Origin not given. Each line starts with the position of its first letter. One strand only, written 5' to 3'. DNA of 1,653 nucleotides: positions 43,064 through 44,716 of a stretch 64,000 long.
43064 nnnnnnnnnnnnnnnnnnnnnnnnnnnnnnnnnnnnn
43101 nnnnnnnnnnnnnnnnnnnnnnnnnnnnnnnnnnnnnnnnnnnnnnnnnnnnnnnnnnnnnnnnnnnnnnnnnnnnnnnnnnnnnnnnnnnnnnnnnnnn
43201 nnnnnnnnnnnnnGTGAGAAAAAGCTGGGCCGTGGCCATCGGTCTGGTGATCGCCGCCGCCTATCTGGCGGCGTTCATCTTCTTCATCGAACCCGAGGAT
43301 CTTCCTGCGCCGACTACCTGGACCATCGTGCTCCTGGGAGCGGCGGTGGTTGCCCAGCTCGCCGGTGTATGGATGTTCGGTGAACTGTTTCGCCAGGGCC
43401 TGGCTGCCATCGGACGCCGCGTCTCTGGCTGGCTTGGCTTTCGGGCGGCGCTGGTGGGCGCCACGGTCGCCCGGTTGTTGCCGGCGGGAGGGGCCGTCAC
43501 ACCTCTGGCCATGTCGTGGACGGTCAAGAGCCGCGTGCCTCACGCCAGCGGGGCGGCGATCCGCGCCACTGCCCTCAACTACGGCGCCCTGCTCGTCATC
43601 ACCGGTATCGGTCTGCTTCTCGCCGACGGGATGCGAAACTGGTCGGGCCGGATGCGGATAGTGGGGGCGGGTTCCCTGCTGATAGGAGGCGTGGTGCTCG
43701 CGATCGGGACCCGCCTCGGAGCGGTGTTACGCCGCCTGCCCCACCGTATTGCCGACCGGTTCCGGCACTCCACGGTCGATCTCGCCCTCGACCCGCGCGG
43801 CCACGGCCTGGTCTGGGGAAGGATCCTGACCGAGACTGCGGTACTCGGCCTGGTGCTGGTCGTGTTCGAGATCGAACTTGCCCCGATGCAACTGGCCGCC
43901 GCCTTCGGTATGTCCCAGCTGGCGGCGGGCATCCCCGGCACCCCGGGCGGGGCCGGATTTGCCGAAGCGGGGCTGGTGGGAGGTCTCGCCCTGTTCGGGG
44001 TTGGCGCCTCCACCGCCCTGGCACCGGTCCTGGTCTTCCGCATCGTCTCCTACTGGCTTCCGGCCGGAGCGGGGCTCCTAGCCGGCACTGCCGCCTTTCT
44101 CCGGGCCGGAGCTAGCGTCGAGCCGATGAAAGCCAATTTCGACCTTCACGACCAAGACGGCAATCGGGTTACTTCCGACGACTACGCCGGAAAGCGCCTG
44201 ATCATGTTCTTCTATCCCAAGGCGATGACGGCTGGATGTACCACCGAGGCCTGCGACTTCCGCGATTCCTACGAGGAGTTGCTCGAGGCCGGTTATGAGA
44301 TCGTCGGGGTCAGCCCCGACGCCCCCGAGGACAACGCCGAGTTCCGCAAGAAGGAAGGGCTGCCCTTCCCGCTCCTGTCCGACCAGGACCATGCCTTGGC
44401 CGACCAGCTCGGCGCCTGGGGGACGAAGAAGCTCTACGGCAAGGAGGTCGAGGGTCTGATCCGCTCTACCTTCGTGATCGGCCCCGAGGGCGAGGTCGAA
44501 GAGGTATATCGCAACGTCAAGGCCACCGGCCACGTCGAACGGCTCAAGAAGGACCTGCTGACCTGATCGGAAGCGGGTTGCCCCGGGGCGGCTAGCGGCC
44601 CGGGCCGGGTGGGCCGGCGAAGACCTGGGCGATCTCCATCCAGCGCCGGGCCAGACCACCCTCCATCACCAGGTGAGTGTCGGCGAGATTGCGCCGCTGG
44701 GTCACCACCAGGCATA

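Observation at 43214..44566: Membrane flippase-like domain gene reads straight into bcp with no stop codon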

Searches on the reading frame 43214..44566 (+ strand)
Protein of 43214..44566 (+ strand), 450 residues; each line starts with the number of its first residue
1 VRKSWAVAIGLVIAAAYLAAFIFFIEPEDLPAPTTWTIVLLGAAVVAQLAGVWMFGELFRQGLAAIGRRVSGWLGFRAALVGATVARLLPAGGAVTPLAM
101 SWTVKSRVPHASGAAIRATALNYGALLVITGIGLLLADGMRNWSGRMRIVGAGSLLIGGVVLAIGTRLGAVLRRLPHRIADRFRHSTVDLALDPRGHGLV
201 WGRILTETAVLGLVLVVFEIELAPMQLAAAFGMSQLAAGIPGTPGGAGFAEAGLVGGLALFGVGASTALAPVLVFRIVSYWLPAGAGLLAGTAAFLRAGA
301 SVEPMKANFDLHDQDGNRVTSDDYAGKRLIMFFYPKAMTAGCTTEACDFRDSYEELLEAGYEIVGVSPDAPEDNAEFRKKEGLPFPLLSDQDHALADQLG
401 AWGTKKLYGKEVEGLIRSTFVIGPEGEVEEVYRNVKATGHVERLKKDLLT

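Call 3: search_protein_families(library=pfam, proteins=[window:43214-44566:+], max_evalue=0.01)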
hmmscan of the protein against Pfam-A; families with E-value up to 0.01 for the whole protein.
window:43214-44566:+ (450 aa): 5 families
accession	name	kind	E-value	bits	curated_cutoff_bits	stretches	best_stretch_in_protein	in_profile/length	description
PF00578.27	AhpC-TSA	-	1.7e-34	118.8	26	1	308-430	7-123/124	AhpC/TSA family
PF08534.16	Redoxin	-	3.5e-20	72.7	26.6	1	308-446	8-146/148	Redoxin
PF03706.18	LPG_synthase_TM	-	9.4e-15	55.3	33.4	1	8-287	2-302/302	Lysylphosphatidylglycerol synthase TM region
PF13911.12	AhpC-TSA_2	-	4.4e-06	27.5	27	1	350-407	3-60/114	AhpC/TSA antioxidant enzyme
PF02630.20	SCO1-SenC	-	0.0015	18.9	22.8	1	307-364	2-59/134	SCO1/SenC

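Call 4: search_protein_families(library=ncbifam, proteins=[window:43214-44566:+], max_evalue=0.01)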
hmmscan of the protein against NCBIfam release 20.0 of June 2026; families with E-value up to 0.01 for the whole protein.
window:43214-44566:+ (450 aa): 14 families
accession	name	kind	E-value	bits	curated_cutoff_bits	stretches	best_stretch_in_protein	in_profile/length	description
NF006960.0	PRK09437.1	equivalog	3.8e-43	147.1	140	1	307-442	11-146/156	thioredoxin-dependent thiol peroxidase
NF053650.1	PerredPrxQDein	equivalog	4.2e-40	137.1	260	1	308-446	3-140/148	thioredoxin-dependent peroxiredoxin PrxQ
TIGR03137.1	AhpC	equivalog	2.1e-13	50.5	272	1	302-439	8-142/187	alkyl hydroperoxide reductase subunit C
TIGR00374.1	TIGR00374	subfamily_domain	1e-10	41.6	43.2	1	206-289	225-308/323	flippase-like domain-containing protein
NF009668.0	PRK13189.1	equivalog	5.5e-10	38.8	211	1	309-431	19-142/224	peroxiredoxin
NF040737.1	peroxi_PrxU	equivalog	3.6e-09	36.6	270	1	312-429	51-169/233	thioredoxin-dependent peroxiredoxin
NF002854.0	PRK03147.1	subfamily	9.7e-09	35.4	170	1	306-439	42-163/176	thiol-disulfide oxidoreductase ResA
NF009669.0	PRK13190.1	equivalog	8.7e-08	31.6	261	1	319-429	21-131/203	putative peroxiredoxin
NF009670.0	PRK13191.1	equivalog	3.1e-07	30.2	374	1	314-429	21-137/215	putative peroxiredoxin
NF033480.1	bifunc_MprF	equivalog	8.9e-07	27.6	600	1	63-297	66-300/841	bifunctional lysylphosphatidylglycerol flippase/synthetase MprF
NF010122.0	PRK13599.1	equivalog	1.5e-06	27.8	456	1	315-426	22-134/220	peroxiredoxin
NF011576.0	PRK15000.1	subfamily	3.1e-05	23.8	301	1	324-370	32-78/200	peroxiredoxin C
NF001808.0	PRK00522.1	equivalog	0.00044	19.7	123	1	306-384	24-100/167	thiol peroxidase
NF041054.1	WAxxUGC_long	equivalog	0.0034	16.7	300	1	308-400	86-178/354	ResA-like WAxxUGC motif-containing protein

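Call 5: find_homologous_proteins(query=window:43214-44563:+, max_evalue=0.001)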
Query window:43214-44563:+ (450 aa): 221 proteins with E <= 0.001 among 8000 candidates; the best 120 are listed.
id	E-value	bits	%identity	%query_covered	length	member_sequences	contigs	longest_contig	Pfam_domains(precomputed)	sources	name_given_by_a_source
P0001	1.6e-276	935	96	100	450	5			PF08534.17,PF00578.28,PF03706.19,PF13911.13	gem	-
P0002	1.9e-262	889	89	100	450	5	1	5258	PF08534.17,PF00578.28,PF03706.19,PF13911.13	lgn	-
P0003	4.7e-258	875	87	100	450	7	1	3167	PF08534.17,PF00578.28,PF03706.19,PF13911.13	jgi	jgi:thioredoxin-dependent peroxiredoxin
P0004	1.1e-240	817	82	100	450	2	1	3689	PF08534.17,PF00578.28,PF03706.19,PF13911.13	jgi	jgi:peroxiredoxin Q/BCP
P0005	8.9e-206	702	71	100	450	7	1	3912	PF08534.17,PF00578.28,PF03706.19,PF13911.13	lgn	-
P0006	1.0e-171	590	63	98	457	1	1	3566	PF08534.17,PF00578.28,PF03706.19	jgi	jgi:peroxiredoxin Q/BCP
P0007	6.2e-171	587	62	98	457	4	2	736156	PF08534.17,PF00578.28,PF03706.19,PF13911.13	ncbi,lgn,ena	-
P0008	1.8e-166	573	63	94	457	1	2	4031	PF08534.17,PF00578.28,PF03706.19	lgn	-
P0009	2.5e-159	549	59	95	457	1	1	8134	PF08534.17,PF00578.28,PF03706.19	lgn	-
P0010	1.5e-157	543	59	98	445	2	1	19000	PF08534.17,PF00578.28,PF03706.19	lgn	-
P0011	7.2e-157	541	59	95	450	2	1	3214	PF08534.17,PF00578.28,PF03706.19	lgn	-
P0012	3.7e-156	539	60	98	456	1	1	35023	PF08534.17,PF00578.28,PF03706.19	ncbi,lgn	-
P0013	1.5e-154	533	61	88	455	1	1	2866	PF08534.17,PF00578.28,PF03706.19,PF13911.13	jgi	jgi:thioredoxin-dependent peroxiredoxin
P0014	6.9e-151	521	57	98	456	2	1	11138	PF08534.17,PF00578.28,PF03706.19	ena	-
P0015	2.1e-148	513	58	95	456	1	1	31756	PF08534.17,PF00578.28,PF03706.19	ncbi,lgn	ncbi:hypothetical protein BH23ACT5_BH23ACT5_16110 [soil metagenome]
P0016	1.3e-147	511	56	94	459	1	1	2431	PF08534.17,PF00578.28,PF03706.19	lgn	-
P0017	5.7e-130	452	66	69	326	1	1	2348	PF08534.17,PF00578.28,PF03706.19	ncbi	ncbi:MAG: thioredoxin-dependent thiol peroxidase, partial [Acidimicrobiia bacterium]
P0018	3.0e-120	420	48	97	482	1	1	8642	PF08534.17,PF00578.28,PF03706.19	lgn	-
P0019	6.1e-92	327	58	66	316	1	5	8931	PF03706.19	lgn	-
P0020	1.2e-90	323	55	67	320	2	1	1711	PF03706.19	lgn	-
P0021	4.4e-89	318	59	62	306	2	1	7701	PF03706.19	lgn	-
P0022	4.8e-89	318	57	66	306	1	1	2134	PF03706.19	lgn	-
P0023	1.6e-88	316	53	66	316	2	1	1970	PF03706.19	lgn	-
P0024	1.2e-87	313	54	66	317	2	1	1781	PF03706.19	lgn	-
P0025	1.4e-86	309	58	64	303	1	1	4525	PF03706.19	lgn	-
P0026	2.5e-86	309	57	65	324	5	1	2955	PF03706.19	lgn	-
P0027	2.7e-86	308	57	66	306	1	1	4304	PF03706.19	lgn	-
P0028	2.1e-85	306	57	65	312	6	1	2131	PF03706.19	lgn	-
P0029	2.3e-85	305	56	65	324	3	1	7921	PF03706.19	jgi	-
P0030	3.1e-85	305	55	64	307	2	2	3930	PF03706.19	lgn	-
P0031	3.3e-85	305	51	66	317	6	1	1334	PF03706.19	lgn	-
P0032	4.6e-85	304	55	69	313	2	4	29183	PF03706.19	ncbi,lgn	-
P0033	5.0e-85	304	53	66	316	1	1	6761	PF03706.19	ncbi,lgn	ncbi:MAG: YbhN family protein [Actinomycetota bacterium]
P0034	6.0e-84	301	56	63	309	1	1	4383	PF03706.19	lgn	-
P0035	2.4e-83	299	57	66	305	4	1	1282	PF03706.19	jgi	jgi:undecaprenyl-diphosphatase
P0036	1.3e-82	296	54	66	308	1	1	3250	PF03706.19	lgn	-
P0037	2.5e-82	295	54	65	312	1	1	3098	PF03706.19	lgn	-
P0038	1.7e-80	289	50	66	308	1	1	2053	PF03706.19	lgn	-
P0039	2.7e-78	282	52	66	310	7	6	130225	PF03706.19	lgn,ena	-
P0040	9.5e-76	274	56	58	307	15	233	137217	PF03706.19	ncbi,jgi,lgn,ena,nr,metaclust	ncbi:MAG: YbhN family protein [Actinomycetes bacterium]|jgi:uncharacterized membrane protein YbhN (U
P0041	2.3e-75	272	51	66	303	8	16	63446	PF03706.19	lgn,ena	-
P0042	8.5e-74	267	54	64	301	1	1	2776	PF03706.19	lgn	-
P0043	6.5e-73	264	54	56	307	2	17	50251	PF03706.19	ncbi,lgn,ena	ncbi:MAG TPA: flippase-like domain-containing protein [Acidimicrobiia bacterium]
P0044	8.3e-72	261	50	66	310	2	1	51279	PF03706.19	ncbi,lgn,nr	ncbi:MAG TPA: flippase-like domain-containing protein [Acidimicrobiia bacterium]|nr:flippase-like do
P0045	4.1e-69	252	52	62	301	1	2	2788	PF03706.19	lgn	-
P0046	5.6e-68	248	50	66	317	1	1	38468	PF03706.19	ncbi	ncbi:MAG: flippase-like domain-containing protein [Actinomycetota bacterium]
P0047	8.5e-68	247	49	62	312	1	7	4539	PF03706.19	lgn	-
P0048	1.8e-67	246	48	66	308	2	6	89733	PF03706.19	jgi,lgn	-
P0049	5.4e-67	245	50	66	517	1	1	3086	PF02660.21,PF03706.19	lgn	-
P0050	1.8e-66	243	47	62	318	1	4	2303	PF03706.19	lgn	-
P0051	5.1e-65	238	49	62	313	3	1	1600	PF03706.19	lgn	-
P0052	1.2e-64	237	47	63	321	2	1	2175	PF03706.19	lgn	-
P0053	1.6e-64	237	46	66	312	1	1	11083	PF03706.19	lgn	-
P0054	2.3e-64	236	46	67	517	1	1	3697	PF02660.21,PF03706.19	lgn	-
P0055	4.3e-64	235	51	63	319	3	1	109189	PF03706.19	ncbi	ncbi:MAG: flippase-like domain-containing protein [Acidimicrobiia bacterium]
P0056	5.8e-64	235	49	63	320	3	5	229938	PF03706.19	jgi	jgi:uncharacterized membrane protein YbhN (UPF0104 family)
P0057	1.7e-63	233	49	65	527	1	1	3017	PF02660.21,PF03706.19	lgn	-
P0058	3.9e-63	232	48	67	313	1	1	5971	PF03706.19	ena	-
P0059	9.9e-63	231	49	66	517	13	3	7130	PF02660.21,PF03706.19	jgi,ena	jgi:glycerol-3-phosphate acyltransferase PlsY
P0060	6.2e-62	228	47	66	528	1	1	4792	PF02660.21,PF03706.19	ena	-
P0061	8.1e-62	228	48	66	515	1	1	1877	PF02660.21,PF03706.19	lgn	-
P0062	9.2e-62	228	46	66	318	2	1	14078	PF03706.19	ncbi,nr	ncbi:MAG: UPF0104 family protein [Acidimicrobiia bacterium]|nr:UPF0104 family protein [Acidimicrobii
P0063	9.8e-62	228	47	64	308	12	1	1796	PF03706.19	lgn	-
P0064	1.3e-61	227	47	61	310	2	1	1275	PF03706.19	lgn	-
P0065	1.4e-61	227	50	66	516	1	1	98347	PF02660.21,PF03706.19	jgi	jgi:acyl phosphate:glycerol-3-phosphate acyltransferase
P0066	1.8e-61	227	46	61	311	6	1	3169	PF03706.19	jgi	jgi:uncharacterized membrane protein YbhN (UPF0104 family)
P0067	2.8e-61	226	45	61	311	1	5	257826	PF03706.19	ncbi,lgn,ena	-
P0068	2.9e-61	226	45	61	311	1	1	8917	PF03706.19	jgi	jgi:uncharacterized membrane protein YbhN (UPF0104 family)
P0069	3.0e-61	226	50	59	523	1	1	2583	PF02660.21,PF03706.19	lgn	-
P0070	3.3e-61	226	47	61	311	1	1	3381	PF03706.19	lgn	-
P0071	1.2e-60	224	48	66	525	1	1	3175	PF02660.21,PF03706.19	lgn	-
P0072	2.0e-60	223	45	66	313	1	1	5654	PF03706.19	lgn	-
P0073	2.1e-60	223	45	61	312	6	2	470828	PF03706.19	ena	-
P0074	3.7e-60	222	44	67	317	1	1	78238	PF03706.19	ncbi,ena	-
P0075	3.8e-60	222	46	60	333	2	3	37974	PF03706.19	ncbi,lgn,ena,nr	ncbi:MAG: TIGR00374 family protein [Actinobacteria bacterium]|nr:MAG: TIGR00374 family protein [Acti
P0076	4.6e-60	222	48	66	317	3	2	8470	PF03706.19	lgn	-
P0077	5.0e-60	222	48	65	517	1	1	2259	PF02660.21,PF03706.19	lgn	-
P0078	1.3e-59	221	47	64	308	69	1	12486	PF03706.19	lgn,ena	-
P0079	1.8e-59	220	40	73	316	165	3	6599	PF03706.19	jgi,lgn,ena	jgi:uncharacterized membrane protein YbhN (UPF0104 family)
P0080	3.4e-59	219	46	62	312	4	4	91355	PF03706.19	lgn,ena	-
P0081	5.2e-59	219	46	61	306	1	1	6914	PF03706.19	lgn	-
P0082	6.8e-59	218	47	60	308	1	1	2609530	PF03706.19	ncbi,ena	-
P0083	7.2e-59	218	45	63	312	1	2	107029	PF03706.19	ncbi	ncbi:MAG: lysylphosphatidylglycerol synthase domain-containing protein [Acidimicrobiia bacterium]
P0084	7.7e-59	218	47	63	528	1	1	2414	PF02660.21,PF03706.19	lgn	-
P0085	1.4e-58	217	44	63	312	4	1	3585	PF03706.19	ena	-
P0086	1.4e-58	217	43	66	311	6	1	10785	PF03706.19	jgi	jgi:uncharacterized membrane protein YbhN (UPF0104 family)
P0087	1.9e-58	217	47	58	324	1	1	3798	PF03706.19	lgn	-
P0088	1.9e-58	217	48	56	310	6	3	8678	PF03706.19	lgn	-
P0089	2.8e-58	216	44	67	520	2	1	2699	PF02660.21,PF03706.19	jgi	-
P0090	3.1e-58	216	43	63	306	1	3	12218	PF03706.19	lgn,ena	-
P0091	3.5e-58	216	43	63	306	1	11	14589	PF03706.19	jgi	jgi:uncharacterized membrane protein YbhN (UPF0104 family)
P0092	3.9e-58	216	46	64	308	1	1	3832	PF03706.19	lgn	-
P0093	5.3e-58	215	43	66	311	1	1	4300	PF03706.19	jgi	jgi:uncharacterized membrane protein YbhN (UPF0104 family)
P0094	5.4e-58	215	42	68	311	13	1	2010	PF03706.19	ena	-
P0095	5.5e-58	215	44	64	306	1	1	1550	PF03706.19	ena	-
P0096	5.6e-58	215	45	64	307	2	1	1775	PF03706.19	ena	-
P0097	5.8e-58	215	45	66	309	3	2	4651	PF03706.19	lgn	-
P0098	6.3e-58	215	46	64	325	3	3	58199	PF03706.19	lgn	-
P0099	6.4e-58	215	43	63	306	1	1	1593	PF03706.19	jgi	jgi:uncharacterized membrane protein YbhN (UPF0104 family)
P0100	8.5e-58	215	41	68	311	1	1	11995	PF03706.19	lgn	-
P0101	1.0e-57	214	47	64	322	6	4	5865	PF03706.19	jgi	jgi:putative heme transporter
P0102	1.3e-57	214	48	60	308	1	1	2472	PF03706.19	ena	-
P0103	1.3e-57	214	45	64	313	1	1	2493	PF03706.19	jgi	jgi:uncharacterized membrane protein YbhN (UPF0104 family)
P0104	1.7e-57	214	48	60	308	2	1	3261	PF03706.19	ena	-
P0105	1.9e-57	213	44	64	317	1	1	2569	PF03706.19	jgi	jgi:uncharacterized membrane protein YbhN (UPF0104 family)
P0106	2.3e-57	213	42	67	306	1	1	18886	PF03706.19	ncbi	ncbi:MAG: flippase-like domain-containing protein [Acidimicrobiia bacterium]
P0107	2.9e-57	213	47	61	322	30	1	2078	PF03706.19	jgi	jgi:uncharacterized membrane protein YbhN (UPF0104 family)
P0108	3.2e-57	213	42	63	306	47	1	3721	PF03706.19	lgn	-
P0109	3.3e-57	213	44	63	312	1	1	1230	PF03706.19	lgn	-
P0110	3.4e-57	213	48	58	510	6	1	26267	PF02660.21,PF03706.19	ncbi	-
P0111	3.6e-57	212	47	64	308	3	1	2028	PF03706.19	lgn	-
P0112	5.3e-57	212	46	59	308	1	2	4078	PF03706.19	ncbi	-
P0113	6.2e-57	212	45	63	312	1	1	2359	PF03706.19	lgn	-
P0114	8.6e-57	211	42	66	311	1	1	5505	PF03706.19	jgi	jgi:uncharacterized membrane protein YbhN (UPF0104 family)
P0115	8.7e-57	211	45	66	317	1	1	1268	PF03706.19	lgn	-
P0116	9.1e-57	211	42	64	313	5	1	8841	PF03706.19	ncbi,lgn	ncbi:MAG: flippase-like domain-containing protein [Acidimicrobiia bacterium]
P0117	9.8e-57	211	42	66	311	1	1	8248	PF03706.19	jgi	jgi:uncharacterized membrane protein YbhN (UPF0104 family)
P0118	1.1e-56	211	49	58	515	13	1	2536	PF02660.21,PF03706.19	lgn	-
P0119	1.2e-56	211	47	61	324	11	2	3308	PF03706.19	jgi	jgi:uncharacterized membrane protein YbhN (UPF0104 family)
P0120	1.2e-56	211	42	66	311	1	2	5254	PF03706.19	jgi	jgi:uncharacterized membrane protein YbhN (UPF0104 family)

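Call 8: find_encoding_contigs(protein=P0007, flank=6000, max_places=3)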
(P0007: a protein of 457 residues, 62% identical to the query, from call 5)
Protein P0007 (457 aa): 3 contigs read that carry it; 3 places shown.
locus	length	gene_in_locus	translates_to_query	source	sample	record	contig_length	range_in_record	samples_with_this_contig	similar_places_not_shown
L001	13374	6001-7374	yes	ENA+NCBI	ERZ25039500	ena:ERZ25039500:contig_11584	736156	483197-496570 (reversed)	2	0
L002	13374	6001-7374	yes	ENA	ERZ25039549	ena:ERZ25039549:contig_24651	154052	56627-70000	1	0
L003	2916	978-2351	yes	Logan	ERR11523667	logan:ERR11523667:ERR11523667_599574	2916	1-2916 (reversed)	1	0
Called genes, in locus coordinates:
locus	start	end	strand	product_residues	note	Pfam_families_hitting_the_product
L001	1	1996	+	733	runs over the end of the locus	PF04879:Molybdop_Fe4S4, PF00384:Molybdopterin, PF01568:Molydop_binding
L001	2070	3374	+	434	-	PF01053:Cys_Met_Meta_PP, PF01041:DegT_DnrJ_EryC1 (faint)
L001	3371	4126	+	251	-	PF00561:Abhydrolase_1, PF00975:Thioesterase (weak), PF12146:Hydrolase_4, PF12697:Abhydrolase_6, PF06821:Ser_hydrolase (faint), PF08386:Abhydrolase_4 (weak)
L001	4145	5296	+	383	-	PF00561:Abhydrolase_1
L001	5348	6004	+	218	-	PF02660:G3P_acyltransf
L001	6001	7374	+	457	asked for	PF03706:LPG_synthase_TM, PF00578:AhpC-TSA, PF08534:Redoxin, PF13911:AhpC-TSA_2 (faint)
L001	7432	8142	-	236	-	PF11716:MDMPI_N, PF12867:DinB_2 (weak)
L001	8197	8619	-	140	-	PF03061:4HBT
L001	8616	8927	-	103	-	-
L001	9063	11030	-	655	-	PF00289:Biotin_carb_N, PF02786:CPSase_L_D2, PF02222:ATP-grasp, PF07478:Dala_Dala_lig_C, PF02785:Biotin_carb_C, PF21139:BT_MCC_alpha, PF25919:BSH_CusB (faint), PF00364:Biotin_lipoyl, +1 more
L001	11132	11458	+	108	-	PF04545:Sigma70_r4 (faint), PF08281:Sigma70_r4_2 (faint), PF13384:HTH_23 (faint)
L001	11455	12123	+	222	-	PF14014:DUF4230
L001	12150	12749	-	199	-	PF25087:GMPPB_C (faint), PF00132:Hexapep (faint)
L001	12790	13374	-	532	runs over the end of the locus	PF01039:Carboxyl_trans, PF03255:ACCA (weak)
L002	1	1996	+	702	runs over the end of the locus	PF00384:Molybdopterin, PF01568:Molydop_binding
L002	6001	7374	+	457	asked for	PF03706:LPG_synthase_TM, PF00578:AhpC-TSA, PF08534:Redoxin, PF13911:AhpC-TSA_2 (faint)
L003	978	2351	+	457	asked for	PF03706:LPG_synthase_TM, PF00578:AhpC-TSA, PF08534:Redoxin, PF13911:AhpC-TSA_2 (faint)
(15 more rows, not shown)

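Call 9: find_encoding_contigs(protein=P0040, flank=6000, max_places=4)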
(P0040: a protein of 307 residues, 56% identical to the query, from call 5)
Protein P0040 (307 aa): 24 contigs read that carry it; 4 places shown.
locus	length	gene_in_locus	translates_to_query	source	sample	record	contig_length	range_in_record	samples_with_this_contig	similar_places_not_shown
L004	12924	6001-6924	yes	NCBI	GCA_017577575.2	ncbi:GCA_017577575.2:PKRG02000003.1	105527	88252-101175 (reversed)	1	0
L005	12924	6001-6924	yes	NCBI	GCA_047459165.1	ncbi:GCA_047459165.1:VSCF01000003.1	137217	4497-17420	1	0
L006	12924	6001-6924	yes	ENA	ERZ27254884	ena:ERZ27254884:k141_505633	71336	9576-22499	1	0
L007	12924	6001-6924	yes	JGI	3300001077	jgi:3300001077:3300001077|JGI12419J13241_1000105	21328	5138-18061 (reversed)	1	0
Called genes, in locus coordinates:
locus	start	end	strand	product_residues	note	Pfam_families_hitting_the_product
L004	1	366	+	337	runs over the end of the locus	PF00977:His_biosynth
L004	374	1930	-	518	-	PF00171:Aldedh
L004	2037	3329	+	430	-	PF01053:Cys_Met_Meta_PP, PF01041:DegT_DnrJ_EryC1 (weak)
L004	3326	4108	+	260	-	PF00561:Abhydrolase_1, PF00975:Thioesterase (weak), PF12146:Hydrolase_4, PF12697:Abhydrolase_6, PF06821:Ser_hydrolase (faint), PF00561:Abhydrolase_1 (weak)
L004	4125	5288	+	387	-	PF00561:Abhydrolase_1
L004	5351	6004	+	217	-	PF02660:G3P_acyltransf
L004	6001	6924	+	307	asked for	PF03706:LPG_synthase_TM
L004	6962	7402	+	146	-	PF00578:AhpC-TSA, PF08534:Redoxin, PF13911:AhpC-TSA_2 (weak)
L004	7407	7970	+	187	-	PF03167:UDG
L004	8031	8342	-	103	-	PF08000:bPH_1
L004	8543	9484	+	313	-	-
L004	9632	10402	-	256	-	PF11716:MDMPI_N, PF12867:DinB_2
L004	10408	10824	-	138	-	PF14539:DUF4442 (weak), PF13622:4HBT_3, PF03061:4HBT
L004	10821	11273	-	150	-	-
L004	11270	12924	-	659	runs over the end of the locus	PF00289:Biotin_carb_N, PF02786:CPSase_L_D2, PF02222:ATP-grasp, PF07478:Dala_Dala_lig_C, PF02785:Biotin_carb_C, PF21139:BT_MCC_alpha, PF00364:Biotin_lipoyl, PF25917:BSH_RND (weak), +2 more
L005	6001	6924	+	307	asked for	PF03706:LPG_synthase_TM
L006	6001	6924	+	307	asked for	PF03706:LPG_synthase_TM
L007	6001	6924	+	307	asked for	PF03706:LPG_synthase_TM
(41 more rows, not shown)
